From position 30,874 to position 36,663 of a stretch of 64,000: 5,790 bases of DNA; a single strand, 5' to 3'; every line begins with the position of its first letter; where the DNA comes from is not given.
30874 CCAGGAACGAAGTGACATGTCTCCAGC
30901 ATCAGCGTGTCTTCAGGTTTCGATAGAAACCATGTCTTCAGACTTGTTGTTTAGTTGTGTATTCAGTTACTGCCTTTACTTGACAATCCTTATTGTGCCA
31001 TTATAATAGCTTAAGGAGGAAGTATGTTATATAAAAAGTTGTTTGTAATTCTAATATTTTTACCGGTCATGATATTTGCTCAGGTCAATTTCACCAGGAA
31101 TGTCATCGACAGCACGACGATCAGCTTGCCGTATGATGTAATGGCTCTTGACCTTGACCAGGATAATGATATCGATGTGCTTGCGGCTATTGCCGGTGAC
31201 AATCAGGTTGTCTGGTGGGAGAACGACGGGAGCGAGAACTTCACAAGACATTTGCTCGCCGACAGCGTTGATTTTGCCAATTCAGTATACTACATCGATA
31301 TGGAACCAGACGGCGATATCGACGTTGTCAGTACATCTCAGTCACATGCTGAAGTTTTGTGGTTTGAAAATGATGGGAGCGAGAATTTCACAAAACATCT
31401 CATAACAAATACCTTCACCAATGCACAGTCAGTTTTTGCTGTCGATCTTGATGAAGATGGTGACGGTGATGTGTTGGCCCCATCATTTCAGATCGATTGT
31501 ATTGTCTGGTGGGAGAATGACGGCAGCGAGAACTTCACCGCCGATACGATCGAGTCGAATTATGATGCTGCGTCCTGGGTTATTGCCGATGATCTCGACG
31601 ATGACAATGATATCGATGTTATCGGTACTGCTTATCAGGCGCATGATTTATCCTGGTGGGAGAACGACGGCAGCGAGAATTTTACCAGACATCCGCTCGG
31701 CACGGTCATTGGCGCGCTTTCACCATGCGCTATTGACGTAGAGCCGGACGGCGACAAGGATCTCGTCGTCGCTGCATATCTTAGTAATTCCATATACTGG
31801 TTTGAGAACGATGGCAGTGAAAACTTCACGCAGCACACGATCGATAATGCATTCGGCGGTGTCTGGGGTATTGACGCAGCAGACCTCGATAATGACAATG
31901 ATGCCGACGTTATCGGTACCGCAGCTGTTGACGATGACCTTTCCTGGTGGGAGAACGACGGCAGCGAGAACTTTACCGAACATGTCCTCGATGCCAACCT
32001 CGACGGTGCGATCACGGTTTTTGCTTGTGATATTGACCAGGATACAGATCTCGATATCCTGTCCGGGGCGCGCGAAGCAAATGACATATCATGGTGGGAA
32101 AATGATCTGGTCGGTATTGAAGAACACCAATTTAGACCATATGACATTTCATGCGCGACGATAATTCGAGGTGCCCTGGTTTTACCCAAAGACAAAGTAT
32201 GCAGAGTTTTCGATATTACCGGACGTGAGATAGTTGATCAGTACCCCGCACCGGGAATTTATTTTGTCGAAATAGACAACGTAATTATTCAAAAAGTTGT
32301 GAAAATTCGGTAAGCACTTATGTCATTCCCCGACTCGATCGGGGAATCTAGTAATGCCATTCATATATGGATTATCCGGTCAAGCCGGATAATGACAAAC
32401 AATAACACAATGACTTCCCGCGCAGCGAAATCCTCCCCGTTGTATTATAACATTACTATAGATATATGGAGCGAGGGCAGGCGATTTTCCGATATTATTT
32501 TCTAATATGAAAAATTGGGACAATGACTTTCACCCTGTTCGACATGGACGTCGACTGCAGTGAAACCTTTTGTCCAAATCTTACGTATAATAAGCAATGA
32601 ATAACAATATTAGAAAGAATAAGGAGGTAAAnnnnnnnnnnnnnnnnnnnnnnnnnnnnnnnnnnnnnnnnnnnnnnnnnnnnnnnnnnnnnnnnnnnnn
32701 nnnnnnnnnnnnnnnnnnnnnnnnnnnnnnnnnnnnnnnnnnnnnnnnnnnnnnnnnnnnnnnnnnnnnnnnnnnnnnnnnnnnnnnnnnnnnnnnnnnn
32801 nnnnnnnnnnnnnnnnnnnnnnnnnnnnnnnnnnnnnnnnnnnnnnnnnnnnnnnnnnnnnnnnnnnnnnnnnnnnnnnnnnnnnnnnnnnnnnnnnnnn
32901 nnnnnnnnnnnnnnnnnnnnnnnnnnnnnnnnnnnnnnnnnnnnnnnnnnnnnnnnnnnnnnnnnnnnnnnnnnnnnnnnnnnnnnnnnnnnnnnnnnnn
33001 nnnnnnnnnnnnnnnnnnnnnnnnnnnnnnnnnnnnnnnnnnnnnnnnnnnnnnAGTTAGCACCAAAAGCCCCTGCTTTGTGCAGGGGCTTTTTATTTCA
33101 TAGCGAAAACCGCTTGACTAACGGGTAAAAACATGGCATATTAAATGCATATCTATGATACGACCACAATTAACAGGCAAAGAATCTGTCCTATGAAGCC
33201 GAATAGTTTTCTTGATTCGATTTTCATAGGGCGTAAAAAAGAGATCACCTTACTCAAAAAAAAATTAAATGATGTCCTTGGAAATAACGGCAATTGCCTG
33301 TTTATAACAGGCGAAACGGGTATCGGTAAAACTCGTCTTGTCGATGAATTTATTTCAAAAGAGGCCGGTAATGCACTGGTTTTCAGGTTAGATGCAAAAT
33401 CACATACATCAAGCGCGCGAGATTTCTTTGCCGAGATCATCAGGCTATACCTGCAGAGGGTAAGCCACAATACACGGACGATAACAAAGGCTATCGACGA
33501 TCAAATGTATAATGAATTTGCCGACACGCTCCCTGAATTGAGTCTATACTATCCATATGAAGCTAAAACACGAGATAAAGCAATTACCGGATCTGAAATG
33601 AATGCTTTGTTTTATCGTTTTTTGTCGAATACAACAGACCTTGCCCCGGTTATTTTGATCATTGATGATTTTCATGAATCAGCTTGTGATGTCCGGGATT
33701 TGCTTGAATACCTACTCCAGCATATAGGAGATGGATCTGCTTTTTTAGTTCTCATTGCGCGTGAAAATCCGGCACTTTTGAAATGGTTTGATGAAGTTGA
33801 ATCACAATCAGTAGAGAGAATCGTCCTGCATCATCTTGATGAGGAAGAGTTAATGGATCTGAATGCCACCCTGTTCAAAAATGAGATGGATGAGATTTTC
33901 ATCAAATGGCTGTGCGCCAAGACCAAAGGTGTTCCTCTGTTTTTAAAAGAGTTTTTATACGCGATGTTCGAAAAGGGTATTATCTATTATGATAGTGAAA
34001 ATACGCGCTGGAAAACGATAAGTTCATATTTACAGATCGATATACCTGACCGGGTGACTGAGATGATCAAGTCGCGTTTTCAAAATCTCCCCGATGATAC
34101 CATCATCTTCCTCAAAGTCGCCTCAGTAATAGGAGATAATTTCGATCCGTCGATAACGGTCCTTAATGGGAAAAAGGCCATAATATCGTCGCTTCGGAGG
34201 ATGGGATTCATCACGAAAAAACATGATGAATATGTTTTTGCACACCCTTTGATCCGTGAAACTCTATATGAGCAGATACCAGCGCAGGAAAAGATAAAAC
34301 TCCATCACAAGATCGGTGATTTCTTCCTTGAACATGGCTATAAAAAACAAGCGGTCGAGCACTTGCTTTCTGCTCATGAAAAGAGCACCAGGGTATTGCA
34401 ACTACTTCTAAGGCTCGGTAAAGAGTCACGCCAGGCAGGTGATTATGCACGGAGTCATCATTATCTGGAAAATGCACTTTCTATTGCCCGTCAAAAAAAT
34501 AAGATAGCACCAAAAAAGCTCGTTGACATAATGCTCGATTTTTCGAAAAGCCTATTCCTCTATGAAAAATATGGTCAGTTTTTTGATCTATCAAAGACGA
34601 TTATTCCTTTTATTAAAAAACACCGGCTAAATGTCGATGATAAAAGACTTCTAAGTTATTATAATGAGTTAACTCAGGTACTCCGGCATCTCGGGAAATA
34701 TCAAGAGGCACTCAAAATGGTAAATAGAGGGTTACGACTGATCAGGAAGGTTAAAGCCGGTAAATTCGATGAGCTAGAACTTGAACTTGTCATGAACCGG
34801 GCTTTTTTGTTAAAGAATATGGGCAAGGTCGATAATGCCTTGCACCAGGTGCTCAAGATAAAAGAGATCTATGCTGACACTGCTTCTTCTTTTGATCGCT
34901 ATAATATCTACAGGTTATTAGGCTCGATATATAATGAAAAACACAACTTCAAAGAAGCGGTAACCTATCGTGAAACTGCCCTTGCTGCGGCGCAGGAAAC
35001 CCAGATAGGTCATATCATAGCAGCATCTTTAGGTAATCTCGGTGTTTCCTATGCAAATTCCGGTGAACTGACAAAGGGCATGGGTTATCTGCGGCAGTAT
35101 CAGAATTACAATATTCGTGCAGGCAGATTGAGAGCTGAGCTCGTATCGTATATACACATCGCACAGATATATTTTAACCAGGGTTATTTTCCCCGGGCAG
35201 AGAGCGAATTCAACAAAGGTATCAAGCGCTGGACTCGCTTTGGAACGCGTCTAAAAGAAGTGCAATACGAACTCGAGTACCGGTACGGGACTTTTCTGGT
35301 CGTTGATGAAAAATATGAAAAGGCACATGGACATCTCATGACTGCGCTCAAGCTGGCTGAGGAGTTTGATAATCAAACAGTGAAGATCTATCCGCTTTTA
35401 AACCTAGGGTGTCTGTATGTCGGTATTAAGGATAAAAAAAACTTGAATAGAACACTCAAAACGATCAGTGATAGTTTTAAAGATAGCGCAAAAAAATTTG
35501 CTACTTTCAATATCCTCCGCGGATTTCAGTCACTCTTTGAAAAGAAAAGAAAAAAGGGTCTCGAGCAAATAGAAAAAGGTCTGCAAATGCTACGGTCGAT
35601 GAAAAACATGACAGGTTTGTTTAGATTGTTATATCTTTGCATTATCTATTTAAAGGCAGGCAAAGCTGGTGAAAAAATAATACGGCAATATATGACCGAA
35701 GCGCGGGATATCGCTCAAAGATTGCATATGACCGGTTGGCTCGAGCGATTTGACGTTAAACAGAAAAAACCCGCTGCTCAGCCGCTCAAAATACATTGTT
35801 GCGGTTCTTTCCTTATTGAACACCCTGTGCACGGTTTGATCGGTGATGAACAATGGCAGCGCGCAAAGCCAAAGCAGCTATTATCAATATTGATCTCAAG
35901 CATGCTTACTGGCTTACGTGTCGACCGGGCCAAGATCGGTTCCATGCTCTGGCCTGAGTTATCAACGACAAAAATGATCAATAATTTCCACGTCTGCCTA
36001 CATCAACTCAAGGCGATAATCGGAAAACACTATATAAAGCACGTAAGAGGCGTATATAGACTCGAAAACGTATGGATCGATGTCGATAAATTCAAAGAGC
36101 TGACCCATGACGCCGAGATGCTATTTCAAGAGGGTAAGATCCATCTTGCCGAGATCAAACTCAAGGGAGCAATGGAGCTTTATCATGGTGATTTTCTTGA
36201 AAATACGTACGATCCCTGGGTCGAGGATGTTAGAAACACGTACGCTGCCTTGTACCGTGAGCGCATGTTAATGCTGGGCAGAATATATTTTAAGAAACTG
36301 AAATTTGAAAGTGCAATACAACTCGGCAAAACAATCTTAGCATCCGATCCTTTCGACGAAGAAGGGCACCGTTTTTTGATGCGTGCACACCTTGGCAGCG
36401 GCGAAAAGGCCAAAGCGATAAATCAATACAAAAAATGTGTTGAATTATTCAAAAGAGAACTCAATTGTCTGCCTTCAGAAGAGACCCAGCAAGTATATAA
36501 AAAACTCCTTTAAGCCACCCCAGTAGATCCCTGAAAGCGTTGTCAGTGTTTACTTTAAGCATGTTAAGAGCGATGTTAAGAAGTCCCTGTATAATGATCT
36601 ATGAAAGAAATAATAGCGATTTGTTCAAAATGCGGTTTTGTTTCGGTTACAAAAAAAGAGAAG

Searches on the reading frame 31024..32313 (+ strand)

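Call 44: search_protein_families(library=pfam, proteins=[window:31024-32313:+], max_evalue=0.00001)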
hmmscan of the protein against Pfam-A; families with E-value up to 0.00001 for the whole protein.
window:31024-32313:+ (429 aa): 1 family
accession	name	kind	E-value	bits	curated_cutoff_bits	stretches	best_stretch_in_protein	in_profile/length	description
PF13517.12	FG-GAP_3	-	5.3e-34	117.1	26.9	4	238-297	1-60/61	FG-GAP-like repeat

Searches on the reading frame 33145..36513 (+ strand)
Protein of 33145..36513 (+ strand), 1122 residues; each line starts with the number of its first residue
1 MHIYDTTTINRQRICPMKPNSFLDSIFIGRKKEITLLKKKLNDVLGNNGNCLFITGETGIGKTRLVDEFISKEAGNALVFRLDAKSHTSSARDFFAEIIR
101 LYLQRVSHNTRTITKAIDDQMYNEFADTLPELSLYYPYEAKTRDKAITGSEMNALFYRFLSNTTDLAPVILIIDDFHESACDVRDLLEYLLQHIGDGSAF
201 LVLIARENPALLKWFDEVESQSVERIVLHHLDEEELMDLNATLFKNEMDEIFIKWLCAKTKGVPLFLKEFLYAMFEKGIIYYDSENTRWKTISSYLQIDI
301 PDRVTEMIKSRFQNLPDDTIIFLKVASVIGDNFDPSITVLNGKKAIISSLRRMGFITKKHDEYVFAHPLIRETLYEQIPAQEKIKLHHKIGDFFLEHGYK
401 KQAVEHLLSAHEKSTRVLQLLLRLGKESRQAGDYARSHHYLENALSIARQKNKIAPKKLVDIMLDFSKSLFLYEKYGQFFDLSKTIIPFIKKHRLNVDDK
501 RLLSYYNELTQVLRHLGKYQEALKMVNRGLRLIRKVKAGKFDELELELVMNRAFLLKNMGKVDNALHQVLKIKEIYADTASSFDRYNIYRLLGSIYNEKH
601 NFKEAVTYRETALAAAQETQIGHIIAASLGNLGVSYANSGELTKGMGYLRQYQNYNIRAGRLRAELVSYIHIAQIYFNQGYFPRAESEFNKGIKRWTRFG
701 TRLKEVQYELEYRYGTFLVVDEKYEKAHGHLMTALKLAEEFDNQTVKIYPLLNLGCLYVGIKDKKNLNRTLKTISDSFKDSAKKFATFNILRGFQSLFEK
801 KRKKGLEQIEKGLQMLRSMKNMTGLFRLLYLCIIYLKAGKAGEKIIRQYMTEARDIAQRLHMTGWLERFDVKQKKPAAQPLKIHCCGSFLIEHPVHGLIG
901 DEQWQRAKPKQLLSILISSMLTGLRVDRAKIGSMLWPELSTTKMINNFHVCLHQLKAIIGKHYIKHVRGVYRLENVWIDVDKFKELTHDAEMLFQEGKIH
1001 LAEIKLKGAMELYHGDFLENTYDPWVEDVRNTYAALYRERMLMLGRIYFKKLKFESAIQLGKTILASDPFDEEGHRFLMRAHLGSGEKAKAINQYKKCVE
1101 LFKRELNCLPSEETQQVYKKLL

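Call 44: search_protein_families(library=pfam, proteins=[window:33145-36513:+], max_evalue=0.00001)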
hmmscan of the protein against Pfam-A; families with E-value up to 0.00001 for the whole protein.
window:33145-36513:+ (1122 aa): 10 families
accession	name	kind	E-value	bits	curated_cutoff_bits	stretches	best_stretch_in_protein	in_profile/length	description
PF03704.23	BTAD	-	4.6e-20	72.9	22.1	1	978-1122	1-146/146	Bacterial transcriptional activator domain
PF13191.12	AAA_16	-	1.8e-18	68.1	32.6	1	27-197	2-162/167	AAA ATPase domain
PF13424.12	TPR_12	-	1.3e-16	61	30.1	0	586-641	3-60/77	Tetratricopeptide repeat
PF17874.7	TPR_MalT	-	2.9e-11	43.7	45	1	594-744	9-158/336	MalT-like TPR region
PF07719.23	TPR_2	-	3.2e-11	42.9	27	0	420-449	3-32/34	Tetratricopeptide repeat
PF13374.12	TPR_10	-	3.1e-10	40.2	27.5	0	503-536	2-35/42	Tetratricopeptide repeat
PF13428.12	TPR_14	-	1.1e-09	38.4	23.5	0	1074-1104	3-33/44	Tetratricopeptide repeat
PF13401.12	AAA_22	-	2.4e-09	38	27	1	49-193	5-106/130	AAA domain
PF13181.12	TPR_8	-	2.4e-08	33.9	25.7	0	668-694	3-29/34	Tetratricopeptide repeat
PF01637.24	ATPase_2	-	6.1e-06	26.6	33.2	0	27-199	1-148/225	ATPase domain predominantly from Archaea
